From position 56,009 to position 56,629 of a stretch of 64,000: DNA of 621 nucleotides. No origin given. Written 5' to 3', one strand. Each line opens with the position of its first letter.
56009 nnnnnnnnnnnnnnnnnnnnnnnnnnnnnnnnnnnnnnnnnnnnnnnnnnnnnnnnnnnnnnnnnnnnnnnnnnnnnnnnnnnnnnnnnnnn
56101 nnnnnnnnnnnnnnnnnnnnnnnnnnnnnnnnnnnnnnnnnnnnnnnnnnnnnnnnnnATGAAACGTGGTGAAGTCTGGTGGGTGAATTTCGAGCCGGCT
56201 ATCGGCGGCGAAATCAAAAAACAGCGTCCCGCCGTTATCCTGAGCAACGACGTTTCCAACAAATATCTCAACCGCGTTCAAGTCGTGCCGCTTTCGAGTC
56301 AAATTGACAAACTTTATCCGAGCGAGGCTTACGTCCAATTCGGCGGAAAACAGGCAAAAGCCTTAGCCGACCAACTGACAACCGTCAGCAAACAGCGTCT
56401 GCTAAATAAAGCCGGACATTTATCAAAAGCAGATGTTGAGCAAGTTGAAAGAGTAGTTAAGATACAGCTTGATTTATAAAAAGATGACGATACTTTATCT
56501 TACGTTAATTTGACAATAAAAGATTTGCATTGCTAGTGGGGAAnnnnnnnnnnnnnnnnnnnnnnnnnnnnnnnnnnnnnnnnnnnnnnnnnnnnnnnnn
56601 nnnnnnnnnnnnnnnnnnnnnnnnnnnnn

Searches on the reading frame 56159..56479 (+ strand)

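Call 37: search_protein_families(library=pfam, proteins=[window:56159-56479:+])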
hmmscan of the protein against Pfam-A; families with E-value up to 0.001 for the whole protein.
window:56159-56479:+ (106 aa): 1 family
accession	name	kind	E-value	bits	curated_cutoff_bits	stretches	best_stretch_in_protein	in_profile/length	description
PF02452.23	PemK_toxin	-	1.2e-27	96.7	23.1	1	2-103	1-108/109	PemK-like, MazF-like toxin of type II toxin-antitoxin system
